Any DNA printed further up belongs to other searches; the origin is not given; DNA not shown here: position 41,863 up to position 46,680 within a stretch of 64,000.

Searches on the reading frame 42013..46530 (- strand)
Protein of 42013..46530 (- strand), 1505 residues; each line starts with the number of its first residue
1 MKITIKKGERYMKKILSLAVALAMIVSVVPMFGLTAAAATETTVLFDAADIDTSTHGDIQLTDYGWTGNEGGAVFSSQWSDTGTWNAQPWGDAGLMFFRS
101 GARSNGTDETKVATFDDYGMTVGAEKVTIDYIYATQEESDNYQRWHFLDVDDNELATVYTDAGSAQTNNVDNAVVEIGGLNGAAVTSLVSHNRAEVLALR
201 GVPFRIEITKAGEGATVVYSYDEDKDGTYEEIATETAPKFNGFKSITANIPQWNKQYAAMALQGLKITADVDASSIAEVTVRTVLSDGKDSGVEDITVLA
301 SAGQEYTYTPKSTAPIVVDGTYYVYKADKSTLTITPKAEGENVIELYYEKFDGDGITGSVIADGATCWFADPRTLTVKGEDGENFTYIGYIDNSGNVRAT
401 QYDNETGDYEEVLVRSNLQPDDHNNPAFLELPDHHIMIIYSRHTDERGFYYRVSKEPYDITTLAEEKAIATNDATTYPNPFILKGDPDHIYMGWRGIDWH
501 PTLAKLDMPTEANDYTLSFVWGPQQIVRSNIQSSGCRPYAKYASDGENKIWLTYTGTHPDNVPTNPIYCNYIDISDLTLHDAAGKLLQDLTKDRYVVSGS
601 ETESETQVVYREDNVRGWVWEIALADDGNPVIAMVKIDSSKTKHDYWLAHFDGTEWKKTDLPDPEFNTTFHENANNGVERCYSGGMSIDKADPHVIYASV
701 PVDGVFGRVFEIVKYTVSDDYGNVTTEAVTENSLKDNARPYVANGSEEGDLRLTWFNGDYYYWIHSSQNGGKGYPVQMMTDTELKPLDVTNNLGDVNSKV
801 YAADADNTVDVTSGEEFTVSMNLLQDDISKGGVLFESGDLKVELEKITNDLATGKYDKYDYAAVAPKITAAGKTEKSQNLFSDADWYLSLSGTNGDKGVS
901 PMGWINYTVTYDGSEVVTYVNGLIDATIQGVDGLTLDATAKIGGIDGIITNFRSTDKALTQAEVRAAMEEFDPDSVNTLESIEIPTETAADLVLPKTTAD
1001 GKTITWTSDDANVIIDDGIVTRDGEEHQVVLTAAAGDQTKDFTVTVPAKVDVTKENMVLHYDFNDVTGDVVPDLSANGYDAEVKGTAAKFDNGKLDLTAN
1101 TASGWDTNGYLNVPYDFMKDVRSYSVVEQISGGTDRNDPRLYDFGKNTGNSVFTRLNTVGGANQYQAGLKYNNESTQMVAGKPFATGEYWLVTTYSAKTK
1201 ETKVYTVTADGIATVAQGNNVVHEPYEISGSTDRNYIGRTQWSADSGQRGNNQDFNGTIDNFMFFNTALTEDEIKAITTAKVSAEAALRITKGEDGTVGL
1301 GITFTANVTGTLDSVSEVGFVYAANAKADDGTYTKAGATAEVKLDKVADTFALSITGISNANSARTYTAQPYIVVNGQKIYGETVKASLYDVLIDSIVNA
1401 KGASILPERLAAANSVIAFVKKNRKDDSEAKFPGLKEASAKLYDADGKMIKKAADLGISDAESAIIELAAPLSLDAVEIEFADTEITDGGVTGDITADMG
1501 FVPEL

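Call 75: search_protein_families(library=pfam, proteins=[window:42013-46530:-], max_evalue=0.001)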
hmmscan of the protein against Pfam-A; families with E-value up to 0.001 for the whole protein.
window:42013-46530:- (1505 aa): 3 families
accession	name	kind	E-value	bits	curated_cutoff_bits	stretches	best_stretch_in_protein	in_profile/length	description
PF15892.11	BNR_4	-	1e-36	127.2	27.3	1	386-661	2-269/272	BNR repeat-containing family member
PF20578.4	aBig_2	-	2.5e-10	40.5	27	1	989-1048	22-88/89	Atrophied bacterial Ig domain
PF13385.13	Laminin_G_3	-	1.2e-07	32.4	27.6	1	1144-1275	39-151/151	Concanavalin A-like lectin/glucanases superfamily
